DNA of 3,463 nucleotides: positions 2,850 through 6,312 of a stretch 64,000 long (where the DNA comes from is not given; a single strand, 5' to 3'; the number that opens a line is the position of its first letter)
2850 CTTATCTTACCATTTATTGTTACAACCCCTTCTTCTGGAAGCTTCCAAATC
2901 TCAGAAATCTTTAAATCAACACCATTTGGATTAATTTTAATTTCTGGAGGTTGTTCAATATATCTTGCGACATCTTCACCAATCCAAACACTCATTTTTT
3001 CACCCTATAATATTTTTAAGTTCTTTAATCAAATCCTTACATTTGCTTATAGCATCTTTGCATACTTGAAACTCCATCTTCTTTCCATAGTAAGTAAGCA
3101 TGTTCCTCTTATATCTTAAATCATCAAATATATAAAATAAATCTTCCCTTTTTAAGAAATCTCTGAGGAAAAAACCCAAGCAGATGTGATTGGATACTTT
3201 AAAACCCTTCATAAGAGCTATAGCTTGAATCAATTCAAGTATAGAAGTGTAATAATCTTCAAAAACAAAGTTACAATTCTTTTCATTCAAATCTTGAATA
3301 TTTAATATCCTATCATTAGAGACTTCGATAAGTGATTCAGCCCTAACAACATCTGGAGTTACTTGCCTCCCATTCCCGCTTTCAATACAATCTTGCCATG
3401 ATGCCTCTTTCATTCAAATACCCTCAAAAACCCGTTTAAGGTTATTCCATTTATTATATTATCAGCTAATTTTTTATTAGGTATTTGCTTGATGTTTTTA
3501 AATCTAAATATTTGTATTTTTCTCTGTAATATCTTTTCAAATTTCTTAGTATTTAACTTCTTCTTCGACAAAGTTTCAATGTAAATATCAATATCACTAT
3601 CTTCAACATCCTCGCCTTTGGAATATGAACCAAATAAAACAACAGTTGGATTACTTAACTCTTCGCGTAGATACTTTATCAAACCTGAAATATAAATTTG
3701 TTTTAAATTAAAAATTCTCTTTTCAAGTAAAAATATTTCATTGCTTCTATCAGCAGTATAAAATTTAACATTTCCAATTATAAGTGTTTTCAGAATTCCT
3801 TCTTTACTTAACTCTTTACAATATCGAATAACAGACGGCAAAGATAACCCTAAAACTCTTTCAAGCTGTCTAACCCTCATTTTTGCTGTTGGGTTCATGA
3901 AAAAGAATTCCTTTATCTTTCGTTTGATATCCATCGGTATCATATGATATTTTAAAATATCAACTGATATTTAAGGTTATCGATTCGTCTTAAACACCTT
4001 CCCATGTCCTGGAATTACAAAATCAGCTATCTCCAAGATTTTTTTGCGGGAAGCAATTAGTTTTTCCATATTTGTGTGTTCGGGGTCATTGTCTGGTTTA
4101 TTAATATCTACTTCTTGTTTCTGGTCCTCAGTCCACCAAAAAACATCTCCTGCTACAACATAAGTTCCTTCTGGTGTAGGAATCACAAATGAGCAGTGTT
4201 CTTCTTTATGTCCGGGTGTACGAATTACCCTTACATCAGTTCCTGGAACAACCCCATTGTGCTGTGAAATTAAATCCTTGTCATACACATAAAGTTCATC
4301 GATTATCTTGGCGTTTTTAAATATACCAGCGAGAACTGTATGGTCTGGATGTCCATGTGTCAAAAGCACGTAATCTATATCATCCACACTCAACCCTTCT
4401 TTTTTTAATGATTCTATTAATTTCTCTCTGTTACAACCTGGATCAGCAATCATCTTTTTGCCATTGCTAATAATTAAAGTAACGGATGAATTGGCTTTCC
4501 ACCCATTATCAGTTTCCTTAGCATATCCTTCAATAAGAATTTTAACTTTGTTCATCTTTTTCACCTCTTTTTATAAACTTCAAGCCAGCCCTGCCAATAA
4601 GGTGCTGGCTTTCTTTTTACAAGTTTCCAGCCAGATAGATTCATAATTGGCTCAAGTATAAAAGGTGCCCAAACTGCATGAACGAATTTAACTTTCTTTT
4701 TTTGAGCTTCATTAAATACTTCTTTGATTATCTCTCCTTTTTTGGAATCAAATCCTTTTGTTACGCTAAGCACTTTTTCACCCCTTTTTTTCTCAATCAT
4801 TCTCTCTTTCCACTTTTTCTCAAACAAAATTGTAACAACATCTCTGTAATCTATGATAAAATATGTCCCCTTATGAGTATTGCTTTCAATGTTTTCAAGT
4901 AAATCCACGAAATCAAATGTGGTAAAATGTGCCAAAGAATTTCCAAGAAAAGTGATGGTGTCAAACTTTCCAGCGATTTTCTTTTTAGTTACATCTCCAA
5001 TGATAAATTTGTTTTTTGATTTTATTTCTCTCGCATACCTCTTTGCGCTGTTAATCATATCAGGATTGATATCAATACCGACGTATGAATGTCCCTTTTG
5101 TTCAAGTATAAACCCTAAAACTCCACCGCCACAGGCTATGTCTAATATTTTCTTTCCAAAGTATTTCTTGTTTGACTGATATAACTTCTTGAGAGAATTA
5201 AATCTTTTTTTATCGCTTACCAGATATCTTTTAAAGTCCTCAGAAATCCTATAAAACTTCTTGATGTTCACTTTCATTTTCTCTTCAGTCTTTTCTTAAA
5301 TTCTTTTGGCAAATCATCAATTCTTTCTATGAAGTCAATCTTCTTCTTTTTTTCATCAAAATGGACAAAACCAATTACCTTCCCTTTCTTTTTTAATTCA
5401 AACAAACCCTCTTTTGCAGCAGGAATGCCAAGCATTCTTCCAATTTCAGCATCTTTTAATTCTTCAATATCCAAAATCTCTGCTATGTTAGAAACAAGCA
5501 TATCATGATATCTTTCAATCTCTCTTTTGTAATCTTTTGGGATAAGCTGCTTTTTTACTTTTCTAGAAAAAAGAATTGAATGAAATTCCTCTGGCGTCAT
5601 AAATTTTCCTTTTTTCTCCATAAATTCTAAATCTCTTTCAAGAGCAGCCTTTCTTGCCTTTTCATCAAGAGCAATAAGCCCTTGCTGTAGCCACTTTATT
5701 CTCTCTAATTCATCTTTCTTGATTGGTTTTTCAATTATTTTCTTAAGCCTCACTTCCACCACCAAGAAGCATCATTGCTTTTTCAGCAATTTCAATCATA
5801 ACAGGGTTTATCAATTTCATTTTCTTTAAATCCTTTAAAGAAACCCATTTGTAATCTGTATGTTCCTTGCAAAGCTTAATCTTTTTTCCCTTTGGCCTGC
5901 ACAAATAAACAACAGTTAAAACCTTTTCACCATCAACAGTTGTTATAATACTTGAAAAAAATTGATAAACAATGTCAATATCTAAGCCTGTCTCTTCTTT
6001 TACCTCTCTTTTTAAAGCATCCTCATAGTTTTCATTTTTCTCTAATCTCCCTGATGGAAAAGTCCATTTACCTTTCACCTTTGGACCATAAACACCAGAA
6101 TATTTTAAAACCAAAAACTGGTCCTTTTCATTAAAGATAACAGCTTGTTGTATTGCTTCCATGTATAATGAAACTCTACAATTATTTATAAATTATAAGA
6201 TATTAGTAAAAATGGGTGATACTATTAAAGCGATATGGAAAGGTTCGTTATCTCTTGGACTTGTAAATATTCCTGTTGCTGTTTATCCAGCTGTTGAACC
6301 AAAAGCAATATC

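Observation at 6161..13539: Archaeal NHEJ-type island: Ku + stand-alone ATP-dependent ligase + radical-SAM SplB-like + HhH protein + Hel308, tightly packed on one strand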

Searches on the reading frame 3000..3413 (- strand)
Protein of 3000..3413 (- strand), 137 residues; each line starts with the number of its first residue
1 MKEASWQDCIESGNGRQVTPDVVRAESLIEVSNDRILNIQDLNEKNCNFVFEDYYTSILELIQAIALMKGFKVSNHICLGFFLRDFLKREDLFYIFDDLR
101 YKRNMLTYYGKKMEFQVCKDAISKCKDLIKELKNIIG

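Call 71: search_protein_families(library=padloc, proteins=[window:3000-3413:-], max_evalue=0.001)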
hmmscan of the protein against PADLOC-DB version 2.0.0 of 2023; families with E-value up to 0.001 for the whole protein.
window:3000-3413:- (137 aa): 2 families
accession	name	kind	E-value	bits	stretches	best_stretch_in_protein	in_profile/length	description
PDLC04375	PDC-M05B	-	9.9e-05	20.6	1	7-128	15-141/151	-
PDLC04379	PDC-M05B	-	0.00012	20.1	1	91-135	92-136/147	-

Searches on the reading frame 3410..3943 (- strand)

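Call 71: search_protein_families(library=padloc, proteins=[window:3410-3943:-], max_evalue=0.001)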
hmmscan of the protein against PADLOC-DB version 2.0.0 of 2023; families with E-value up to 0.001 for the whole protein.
window:3410-3943:- (177 aa): 9 families
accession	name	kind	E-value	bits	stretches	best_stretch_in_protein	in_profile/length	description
PDLC04368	PDC-M05A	-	8.4e-14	49.9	1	6-145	14-158/201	-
PDLC04906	PDC-S09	-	1e-08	33.4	1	97-163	23-95/98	-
PDLC04904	PDC-S09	-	3.7e-08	31.5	1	95-165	22-97/104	-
PDLC04903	PDC-S09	-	3.2e-06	25.4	1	100-144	28-71/108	-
PDLC04902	PDC-S09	-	7.2e-06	24.2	1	100-148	23-77/97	-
PDLC04372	PDC-M05A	-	1.2e-05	23.6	1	38-143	15-125/167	-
PDLC04369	PDC-M05A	-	3.5e-05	21.5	1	13-144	21-153/201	-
PDLC04905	PDC-S09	-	0.00016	19.9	1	89-149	12-80/101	-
PDLC04907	PDC-S09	-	0.00093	17.3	0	88-124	17-53/114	-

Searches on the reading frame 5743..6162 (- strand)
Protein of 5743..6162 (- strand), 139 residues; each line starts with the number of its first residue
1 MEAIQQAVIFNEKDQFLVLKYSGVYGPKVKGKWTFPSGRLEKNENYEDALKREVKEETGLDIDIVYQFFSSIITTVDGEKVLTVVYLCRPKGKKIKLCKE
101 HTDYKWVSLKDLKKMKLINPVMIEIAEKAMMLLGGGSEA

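Call 3: search_protein_families(library=pfam, proteins=[window:5743-6162:-], max_evalue=0.01)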
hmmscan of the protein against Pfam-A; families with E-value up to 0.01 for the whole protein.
window:5743-6162:- (139 aa): 3 families
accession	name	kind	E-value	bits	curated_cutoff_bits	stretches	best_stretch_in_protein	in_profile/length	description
PF00293.34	NUDIX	-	6e-20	72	21.1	1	7-117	8-122/134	NUDIX domain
PF14815.12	NUDIX_4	-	3e-05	24.2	35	1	30-121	24-107/113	NUDIX domain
PF22327.2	Nudt16-like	-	0.0079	16.6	27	1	30-66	32-69/161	U8 snoRNA-decapping enzyme-like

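Call 71: search_protein_families(library=padloc, proteins=[window:5743-6162:-], max_evalue=0.001)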
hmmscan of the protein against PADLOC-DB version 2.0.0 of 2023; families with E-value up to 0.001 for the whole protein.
window:5743-6162:- (139 aa): 1 family
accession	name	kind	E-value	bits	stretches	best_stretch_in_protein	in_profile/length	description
PDLC04899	PDC-S07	-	1.1e-21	75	1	5-127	10-126/135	-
